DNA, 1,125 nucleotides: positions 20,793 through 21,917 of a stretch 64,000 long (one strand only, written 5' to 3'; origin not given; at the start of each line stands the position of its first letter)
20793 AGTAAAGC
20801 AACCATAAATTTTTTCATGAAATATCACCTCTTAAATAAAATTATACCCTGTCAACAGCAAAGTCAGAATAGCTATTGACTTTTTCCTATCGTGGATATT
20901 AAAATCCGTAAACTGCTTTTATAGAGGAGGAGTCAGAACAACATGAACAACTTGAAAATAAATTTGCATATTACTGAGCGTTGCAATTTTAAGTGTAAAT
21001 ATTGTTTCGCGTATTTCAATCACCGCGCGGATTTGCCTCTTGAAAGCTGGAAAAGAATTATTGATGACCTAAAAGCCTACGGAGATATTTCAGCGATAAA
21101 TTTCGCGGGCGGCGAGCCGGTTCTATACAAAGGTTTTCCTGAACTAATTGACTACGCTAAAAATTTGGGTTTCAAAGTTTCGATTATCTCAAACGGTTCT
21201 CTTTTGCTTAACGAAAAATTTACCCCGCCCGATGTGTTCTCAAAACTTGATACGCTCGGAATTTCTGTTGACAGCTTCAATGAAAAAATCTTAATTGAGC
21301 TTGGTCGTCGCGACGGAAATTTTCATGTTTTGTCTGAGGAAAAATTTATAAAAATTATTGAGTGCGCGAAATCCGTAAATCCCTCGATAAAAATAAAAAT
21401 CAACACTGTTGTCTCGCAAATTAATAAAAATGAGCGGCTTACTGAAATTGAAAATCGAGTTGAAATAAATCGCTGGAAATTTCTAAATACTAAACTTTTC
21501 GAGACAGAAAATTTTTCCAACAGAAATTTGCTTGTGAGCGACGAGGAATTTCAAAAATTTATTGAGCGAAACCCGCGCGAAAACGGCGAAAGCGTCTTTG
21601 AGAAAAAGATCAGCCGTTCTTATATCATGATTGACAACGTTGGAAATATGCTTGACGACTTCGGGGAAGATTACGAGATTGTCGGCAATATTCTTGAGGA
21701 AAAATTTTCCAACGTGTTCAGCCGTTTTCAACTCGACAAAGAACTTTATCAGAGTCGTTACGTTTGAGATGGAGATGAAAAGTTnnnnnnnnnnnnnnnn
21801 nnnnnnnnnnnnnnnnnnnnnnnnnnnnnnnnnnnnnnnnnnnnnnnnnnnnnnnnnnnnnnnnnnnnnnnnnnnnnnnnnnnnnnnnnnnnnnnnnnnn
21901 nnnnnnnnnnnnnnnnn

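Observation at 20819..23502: AT-rich two-gene islet: prokaryotic viperin plus a transporter-fold partner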

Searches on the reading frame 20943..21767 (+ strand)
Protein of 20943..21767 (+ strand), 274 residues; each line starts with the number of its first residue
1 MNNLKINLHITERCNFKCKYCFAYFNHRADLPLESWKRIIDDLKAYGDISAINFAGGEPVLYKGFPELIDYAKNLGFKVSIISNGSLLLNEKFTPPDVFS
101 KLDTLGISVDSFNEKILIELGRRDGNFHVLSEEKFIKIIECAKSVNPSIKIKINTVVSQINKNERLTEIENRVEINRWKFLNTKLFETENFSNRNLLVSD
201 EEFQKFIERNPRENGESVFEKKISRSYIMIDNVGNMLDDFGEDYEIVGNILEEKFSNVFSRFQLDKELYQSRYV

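Call 3: search_protein_families(library=pfam, proteins=[window:20943-21767:+], max_evalue=0.1)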
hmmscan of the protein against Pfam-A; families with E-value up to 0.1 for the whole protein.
window:20943-21767:+ (274 aa): 2 families
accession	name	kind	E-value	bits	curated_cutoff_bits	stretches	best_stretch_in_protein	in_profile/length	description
PF04055.27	Radical_SAM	-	4.4e-19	69.7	29.5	1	10-157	3-150/166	Radical SAM superfamily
PF13353.11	Fer4_12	-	8.5e-06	26.5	22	1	11-88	12-94/137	4Fe-4S single cluster domain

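Call 4: search_protein_families(library=ncbifam, proteins=[window:20943-21767:+], max_evalue=0.1)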
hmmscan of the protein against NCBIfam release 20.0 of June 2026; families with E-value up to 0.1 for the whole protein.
window:20943-21767:+ (274 aa): 72 families (the best 25 are shown)
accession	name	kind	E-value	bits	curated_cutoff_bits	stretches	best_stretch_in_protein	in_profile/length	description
NF038283.1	viperin_w_prok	equivalog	7.8e-75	251.6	180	1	4-273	2-280/281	viperin family antiviral radical SAM protein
TIGR04278.1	viperin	exception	1.3e-29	103.3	450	1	5-238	60-298/347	antiviral radical SAM protein viperin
TIGR04317.1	W_rSAM_matur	equivalog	2.5e-22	79.5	380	1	5-214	5-213/349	tungsten cofactor oxidoreductase radical SAM maturase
TIGR02666.1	moaA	equivalog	5.9e-20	71.5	284.05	1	7-196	13-200/336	GTP 3',8-cyclase MoaA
TIGR04347.1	pseudo_SAM_Halo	equivalog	5.1e-18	65.5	525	1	8-182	42-211/390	TIGR04347 family pseudo-SAM/SPASM protein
TIGR04303.1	GeoRSP_rSAM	equivalog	1.3e-17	64.4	400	1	3-212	4-206/325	GeoRSP system radical SAM/SPASM protein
TIGR02668.1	moaA_archaeal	equivalog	1.9e-16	59.9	325.25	1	6-193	12-191/303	GTP 3',8-cyclase MoaA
TIGR02495.1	NrdG2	equivalog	3e-15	56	131.15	1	13-177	25-184/193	anaerobic ribonucleoside-triphosphate reductase activating protein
NF045646.2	rSAM_Se_TrsS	equivalog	4.1e-15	55.3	490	1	8-164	90-243/441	radical SAM (seleno)protein TrsS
TIGR04051.1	rSAM_NirJ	equivalog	4.5e-15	55.5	515.45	1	10-161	8-152/354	heme d1 biosynthesis radical SAM protein NirJ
NF001199.0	PRK00164.2-1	equivalog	1.1e-14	54.3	231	1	6-171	14-174/308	GTP 3',8-cyclase MoaA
NF045702.1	rSAM_GDGT_ether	equivalog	1.8e-14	53.3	450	1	6-164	88-245/486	tetraether lipid synthase Tes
TIGR04054.1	rSAM_NirJ1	equivalog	4.7e-14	51.8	650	1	9-116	41-149/387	putative heme d1 biosynthesis radical SAM protein NirJ1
TIGR04546.1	rSAM_ahbC_deAc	equivalog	5.4e-14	51.8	650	1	9-114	44-150/390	12,18-didecarboxysiroheme deacetylase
TIGR04055.1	rSAM_NirJ2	equivalog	6.2e-14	52.2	500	1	9-165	5-154/326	putative heme d1 biosynthesis radical SAM protein NirJ2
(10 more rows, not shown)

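Call 5: search_protein_families(library=padloc, proteins=[window:20943-21767:+], max_evalue=0.1)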
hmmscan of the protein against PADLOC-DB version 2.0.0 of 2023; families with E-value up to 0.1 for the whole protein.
window:20943-21767:+ (274 aa): 4 families
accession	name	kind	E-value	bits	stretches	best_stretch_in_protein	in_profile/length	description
PDLC02903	pVip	-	6.5e-71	236.8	1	6-273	2-257/257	Viperins not associated with kinases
PDLC02904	pVip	-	4.4e-61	204.7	1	3-273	2-262/262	Viperins associated with kinases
PDLC02905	pVip-kinase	-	1.4e-32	111.6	1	5-260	183-442/474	Viperin-kinase fusion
PDLC04111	JukA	-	0.013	13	1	25-157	45-167/250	-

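Call 16: find_homologous_proteins(query=window:20943-21767:+, max_evalue=1e-20)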
Query window:20943-21767:+ (274 aa): 204 proteins with E <= 1e-20 among 677 candidates; the best 120 are listed.
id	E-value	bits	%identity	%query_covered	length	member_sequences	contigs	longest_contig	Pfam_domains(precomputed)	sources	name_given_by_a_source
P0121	3.6e-155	533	88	100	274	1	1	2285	PF04055.28,PF13353.12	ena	-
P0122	3.7e-141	487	79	100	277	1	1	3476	PF04055.28,PF13353.12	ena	-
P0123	4.1e-131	454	80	100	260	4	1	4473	PF04055.28,PF13353.12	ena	-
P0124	8.8e-126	437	84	89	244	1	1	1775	PF04055.28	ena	-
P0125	4.3e-122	425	87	82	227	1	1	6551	PF04055.28,PF13353.12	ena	-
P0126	5.1e-120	418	69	100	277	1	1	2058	PF04055.28,PF13353.12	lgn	-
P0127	1.8e-118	413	66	100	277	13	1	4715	PF04055.28,PF13353.12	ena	-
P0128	3.0e-116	406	65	100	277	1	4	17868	PF04055.28,PF13353.12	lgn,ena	-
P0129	1.2e-115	404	65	100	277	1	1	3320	PF04055.28,PF13353.12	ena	-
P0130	5.1e-113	395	66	100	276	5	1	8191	PF04055.28,PF13353.12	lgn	-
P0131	8.8e-113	394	64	100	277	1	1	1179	PF04055.28,PF13353.12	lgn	-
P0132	2.9e-112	393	66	100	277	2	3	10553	PF04055.28,PF13353.12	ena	-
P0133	8.9e-112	391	66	100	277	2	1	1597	PF04055.28,PF13353.12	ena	-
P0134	4.8e-111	389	66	100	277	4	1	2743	PF04055.28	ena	-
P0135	9.0e-111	388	66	100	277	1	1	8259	PF04055.28,PF13353.12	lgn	-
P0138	6.0e-109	382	62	100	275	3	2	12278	PF04055.28,PF13353.12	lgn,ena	-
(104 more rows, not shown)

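Call 18: find_encoding_contigs(protein=P0122, flank=6000, max_places=3)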
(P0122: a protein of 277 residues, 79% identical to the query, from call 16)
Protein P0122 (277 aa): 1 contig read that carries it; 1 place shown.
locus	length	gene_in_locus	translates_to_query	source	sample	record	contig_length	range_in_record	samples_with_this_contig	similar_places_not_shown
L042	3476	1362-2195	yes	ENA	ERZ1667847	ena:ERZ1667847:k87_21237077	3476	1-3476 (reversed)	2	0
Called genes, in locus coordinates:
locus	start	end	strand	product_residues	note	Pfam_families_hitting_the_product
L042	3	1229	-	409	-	?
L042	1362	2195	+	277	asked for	PF04055:Radical_SAM, PF13353:Fer4_12 (weak)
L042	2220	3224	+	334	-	PF05049:IIGP, PF04548:AIG1 (weak), PF01926:MMR_HSR1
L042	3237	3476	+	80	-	?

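Call 19: find_encoding_contigs(protein=P0128, flank=6000, max_places=3)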
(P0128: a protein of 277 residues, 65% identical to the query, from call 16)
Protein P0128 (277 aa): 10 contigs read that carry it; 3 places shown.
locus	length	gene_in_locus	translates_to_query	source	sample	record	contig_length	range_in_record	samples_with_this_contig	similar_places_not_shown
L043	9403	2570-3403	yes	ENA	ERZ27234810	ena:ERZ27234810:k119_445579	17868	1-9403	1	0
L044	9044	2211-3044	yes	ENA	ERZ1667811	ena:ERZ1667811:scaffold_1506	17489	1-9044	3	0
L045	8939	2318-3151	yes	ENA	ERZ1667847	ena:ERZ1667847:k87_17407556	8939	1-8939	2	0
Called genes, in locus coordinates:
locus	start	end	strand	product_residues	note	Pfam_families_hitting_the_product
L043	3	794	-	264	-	?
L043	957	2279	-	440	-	-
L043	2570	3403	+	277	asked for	PF04055:Radical_SAM, PF13353:Fer4_12 (weak)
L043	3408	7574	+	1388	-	PF00069:Pkinase, PF00931:NB-ARC (weak), PF13191:AAA_16 (faint), PF14559:TPR_19 (weak)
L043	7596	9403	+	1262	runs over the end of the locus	PF04851:ResIII (faint), PF13086:AAA_11, PF13245:AAA_19 (weak), PF13604:AAA_30, PF20720:nSTAND3 (weak), PF01443:Viral_helicase1 (faint), PF13086:AAA_11, PF13087:AAA_12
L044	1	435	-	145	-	?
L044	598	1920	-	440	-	-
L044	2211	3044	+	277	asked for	PF04055:Radical_SAM, PF13353:Fer4_12 (weak)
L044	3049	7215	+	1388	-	PF00069:Pkinase, PF00931:NB-ARC (weak), PF13191:AAA_16 (faint), PF14559:TPR_19 (weak)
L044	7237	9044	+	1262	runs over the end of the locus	PF04851:ResIII (faint), PF13086:AAA_11, PF13245:AAA_19 (weak), PF13604:AAA_30, PF20720:nSTAND3 (weak), PF01443:Viral_helicase1 (faint), PF13086:AAA_11, PF13087:AAA_12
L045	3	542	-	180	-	?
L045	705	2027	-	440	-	-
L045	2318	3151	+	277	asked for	PF04055:Radical_SAM, PF13353:Fer4_12 (weak)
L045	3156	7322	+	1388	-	PF00069:Pkinase, PF00931:NB-ARC (weak), PF13191:AAA_16 (faint), PF14559:TPR_19 (faint)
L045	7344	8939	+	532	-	?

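Call 20: find_encoding_contigs(protein=P0132, flank=6000, max_places=3)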
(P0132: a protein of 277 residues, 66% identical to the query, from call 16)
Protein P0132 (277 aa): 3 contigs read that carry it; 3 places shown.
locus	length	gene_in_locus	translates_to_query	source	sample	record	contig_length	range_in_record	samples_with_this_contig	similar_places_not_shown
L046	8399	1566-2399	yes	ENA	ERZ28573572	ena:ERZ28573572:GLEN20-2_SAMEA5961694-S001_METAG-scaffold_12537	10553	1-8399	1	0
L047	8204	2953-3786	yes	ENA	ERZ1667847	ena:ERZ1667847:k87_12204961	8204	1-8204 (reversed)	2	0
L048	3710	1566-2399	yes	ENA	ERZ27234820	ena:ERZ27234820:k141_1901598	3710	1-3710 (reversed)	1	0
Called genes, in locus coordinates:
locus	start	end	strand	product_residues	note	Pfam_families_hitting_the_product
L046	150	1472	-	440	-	-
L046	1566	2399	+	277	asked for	PF04055:Radical_SAM, PF13353:Fer4_12 (weak)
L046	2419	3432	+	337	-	PF05049:IIGP, PF00350:Dynamin_N (faint), PF01926:MMR_HSR1, PF04548:AIG1 (weak)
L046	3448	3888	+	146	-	-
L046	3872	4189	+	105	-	-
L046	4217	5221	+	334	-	-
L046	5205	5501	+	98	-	-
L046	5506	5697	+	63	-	-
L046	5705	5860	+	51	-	-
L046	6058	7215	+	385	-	-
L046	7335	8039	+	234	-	-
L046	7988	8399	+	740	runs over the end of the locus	PF25063:ARM_TT21_C (faint), PF13428:TPR_14 (faint), PF14559:TPR_19 (faint)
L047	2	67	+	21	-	?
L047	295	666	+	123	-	-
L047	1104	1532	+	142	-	-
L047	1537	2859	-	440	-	-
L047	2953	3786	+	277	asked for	PF04055:Radical_SAM, PF13353:Fer4_12 (weak)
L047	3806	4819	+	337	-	PF05049:IIGP, PF00350:Dynamin_N (faint), PF01926:MMR_HSR1, PF04548:AIG1 (weak)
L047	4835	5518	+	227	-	PF05049:IIGP (faint), PF01926:MMR_HSR1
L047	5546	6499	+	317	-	PF13353:Fer4_12 (weak), PF04055:Radical_SAM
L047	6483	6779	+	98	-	-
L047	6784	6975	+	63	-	-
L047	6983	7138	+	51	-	-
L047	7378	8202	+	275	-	?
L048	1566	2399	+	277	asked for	PF04055:Radical_SAM, PF13353:Fer4_12 (weak)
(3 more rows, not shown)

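Call 21: find_encoding_contigs(protein=P0138, flank=6000, max_places=3)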
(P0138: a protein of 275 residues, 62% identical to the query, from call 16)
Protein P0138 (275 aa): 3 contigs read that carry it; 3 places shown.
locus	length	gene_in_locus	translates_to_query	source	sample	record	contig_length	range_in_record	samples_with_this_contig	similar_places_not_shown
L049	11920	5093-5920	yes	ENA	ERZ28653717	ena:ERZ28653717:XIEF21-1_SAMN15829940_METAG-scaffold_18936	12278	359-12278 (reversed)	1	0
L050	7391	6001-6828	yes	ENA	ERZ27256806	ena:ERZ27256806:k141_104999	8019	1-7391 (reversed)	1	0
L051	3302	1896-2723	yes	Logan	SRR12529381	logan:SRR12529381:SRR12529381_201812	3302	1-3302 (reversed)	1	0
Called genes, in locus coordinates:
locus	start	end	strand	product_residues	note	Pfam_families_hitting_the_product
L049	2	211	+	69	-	?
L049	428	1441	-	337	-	PF13531:SBP_bac_11, PF01547:SBP_bac_1, PF13343:SBP_bac_6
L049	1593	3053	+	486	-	PF14393:DUF4422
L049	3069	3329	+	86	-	-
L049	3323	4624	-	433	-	-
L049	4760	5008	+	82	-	-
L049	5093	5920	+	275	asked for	PF04055:Radical_SAM, PF13353:Fer4_12 (weak)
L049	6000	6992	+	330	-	PF05049:IIGP, PF04548:AIG1 (weak), PF00350:Dynamin_N (faint), PF01926:MMR_HSR1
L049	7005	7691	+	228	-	PF05049:IIGP (weak), PF01926:MMR_HSR1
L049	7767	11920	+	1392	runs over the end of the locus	PF00069:Pkinase, PF00931:NB-ARC (weak), PF13191:AAA_16 (faint), PF13401:AAA_22 (weak), PF13424:TPR_12 (weak), PF14559:TPR_19 (faint)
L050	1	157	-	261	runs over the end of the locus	?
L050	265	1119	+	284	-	PF13173:AAA_14 (faint), PF00004:AAA, PF17862:AAA_lid_3 (weak)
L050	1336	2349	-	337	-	PF13531:SBP_bac_11, PF01547:SBP_bac_1, PF13343:SBP_bac_6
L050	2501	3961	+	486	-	PF14393:DUF4422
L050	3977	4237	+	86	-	-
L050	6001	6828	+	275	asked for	PF04055:Radical_SAM, PF13353:Fer4_12 (weak)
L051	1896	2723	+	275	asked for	PF04055:Radical_SAM, PF13353:Fer4_12 (weak)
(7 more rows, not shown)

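Call 52: find_related_loci(query=A3, collection=metagenome_contigs, flank=5000)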
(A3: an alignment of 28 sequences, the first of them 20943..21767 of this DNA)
Query A3 (274 aa) in metagenome_contigs; peptide patterns used: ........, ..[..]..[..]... (x = any residue, [..] = any of these).
600 stretches matched a pattern (row limit reached: there are more); 419 encode a relative of the query (tblastn E <= 1e-3); the best 80 are kept; 80 distinct loci.
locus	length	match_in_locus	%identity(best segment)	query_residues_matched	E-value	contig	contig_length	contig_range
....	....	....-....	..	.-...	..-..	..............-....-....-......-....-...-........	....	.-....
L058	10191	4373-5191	53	1-273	2e-97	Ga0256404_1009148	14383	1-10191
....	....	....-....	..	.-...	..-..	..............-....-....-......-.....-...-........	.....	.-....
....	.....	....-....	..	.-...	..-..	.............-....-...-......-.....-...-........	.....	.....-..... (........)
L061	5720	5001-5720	59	1-240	2e-90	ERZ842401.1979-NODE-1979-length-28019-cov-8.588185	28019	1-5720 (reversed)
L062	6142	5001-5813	50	4-274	9e-89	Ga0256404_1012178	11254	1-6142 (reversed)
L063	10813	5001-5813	49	4-274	8e-88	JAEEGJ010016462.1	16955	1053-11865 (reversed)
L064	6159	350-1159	49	4-274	2e-86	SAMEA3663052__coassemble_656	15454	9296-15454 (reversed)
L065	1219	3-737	49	30-274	1e-84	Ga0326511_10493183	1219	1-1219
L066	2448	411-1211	48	5-273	6e-81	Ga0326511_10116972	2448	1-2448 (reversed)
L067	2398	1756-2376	53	4-210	9e-75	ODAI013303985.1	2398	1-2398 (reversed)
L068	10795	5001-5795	42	4-274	2e-64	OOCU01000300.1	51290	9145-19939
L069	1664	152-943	41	6-273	1e-60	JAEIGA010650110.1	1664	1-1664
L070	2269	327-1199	37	1-273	7e-58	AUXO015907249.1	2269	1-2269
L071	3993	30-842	40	4-274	2e-53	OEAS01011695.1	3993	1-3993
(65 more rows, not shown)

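Call 56: search_solved_structures(query=window:20943-21767:+, max_evalue=0.001, show_alignments=3)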
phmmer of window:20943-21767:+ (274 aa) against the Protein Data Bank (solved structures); distinct sequences matched with E-value up to 0.001: 17.
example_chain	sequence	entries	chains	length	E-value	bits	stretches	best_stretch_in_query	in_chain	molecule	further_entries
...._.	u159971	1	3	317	1.3e-27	100.2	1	5-259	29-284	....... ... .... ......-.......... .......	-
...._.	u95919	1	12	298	2.8e-27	99.1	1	5-243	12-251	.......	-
9dgw_A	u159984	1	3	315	3.4e-27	98.9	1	5-243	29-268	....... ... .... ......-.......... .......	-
7n7i_A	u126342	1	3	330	4e-27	98.6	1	5-243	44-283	Viperin-like enzyme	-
9dfu_A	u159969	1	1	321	4.7e-27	98.4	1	5-270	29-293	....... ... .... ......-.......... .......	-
9dfn_A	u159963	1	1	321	8.7e-26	94.3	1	5-270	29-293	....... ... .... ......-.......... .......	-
6q2p_A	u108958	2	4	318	1e-25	94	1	4-245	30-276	Radical S-adenosyl methionine domain-containing protein 2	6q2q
5vsl_A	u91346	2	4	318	1.1e-25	94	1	4-245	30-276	Radical S-adenosyl methionine domain-containing protein 2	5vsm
7n7h_A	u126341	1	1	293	2.8e-24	89.3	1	5-252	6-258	VIPERIN-LIKE ENZYME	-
7tol_A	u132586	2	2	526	1.5e-13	54.1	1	5-164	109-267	glycerol dibiphytanyl glycerol tetraether - macrocyclic archaeol synthase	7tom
6efn_A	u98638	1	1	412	5.4e-10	42.5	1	6-127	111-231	Sporulation killing factor maturation protein SkfB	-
5wgg_A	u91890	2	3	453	1.7e-06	31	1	6-110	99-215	Radical SAM domain protein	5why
5v1q_A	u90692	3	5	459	2.1e-06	30.7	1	7-120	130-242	Radical SAM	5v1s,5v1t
7vob_C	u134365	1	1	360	2.5e-05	27.2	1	8-89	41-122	Cytosylglucuronate decarboxylase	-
7voc_C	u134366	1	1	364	2.6e-05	27.2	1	8-89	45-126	Cytosylglucuronate decarboxylase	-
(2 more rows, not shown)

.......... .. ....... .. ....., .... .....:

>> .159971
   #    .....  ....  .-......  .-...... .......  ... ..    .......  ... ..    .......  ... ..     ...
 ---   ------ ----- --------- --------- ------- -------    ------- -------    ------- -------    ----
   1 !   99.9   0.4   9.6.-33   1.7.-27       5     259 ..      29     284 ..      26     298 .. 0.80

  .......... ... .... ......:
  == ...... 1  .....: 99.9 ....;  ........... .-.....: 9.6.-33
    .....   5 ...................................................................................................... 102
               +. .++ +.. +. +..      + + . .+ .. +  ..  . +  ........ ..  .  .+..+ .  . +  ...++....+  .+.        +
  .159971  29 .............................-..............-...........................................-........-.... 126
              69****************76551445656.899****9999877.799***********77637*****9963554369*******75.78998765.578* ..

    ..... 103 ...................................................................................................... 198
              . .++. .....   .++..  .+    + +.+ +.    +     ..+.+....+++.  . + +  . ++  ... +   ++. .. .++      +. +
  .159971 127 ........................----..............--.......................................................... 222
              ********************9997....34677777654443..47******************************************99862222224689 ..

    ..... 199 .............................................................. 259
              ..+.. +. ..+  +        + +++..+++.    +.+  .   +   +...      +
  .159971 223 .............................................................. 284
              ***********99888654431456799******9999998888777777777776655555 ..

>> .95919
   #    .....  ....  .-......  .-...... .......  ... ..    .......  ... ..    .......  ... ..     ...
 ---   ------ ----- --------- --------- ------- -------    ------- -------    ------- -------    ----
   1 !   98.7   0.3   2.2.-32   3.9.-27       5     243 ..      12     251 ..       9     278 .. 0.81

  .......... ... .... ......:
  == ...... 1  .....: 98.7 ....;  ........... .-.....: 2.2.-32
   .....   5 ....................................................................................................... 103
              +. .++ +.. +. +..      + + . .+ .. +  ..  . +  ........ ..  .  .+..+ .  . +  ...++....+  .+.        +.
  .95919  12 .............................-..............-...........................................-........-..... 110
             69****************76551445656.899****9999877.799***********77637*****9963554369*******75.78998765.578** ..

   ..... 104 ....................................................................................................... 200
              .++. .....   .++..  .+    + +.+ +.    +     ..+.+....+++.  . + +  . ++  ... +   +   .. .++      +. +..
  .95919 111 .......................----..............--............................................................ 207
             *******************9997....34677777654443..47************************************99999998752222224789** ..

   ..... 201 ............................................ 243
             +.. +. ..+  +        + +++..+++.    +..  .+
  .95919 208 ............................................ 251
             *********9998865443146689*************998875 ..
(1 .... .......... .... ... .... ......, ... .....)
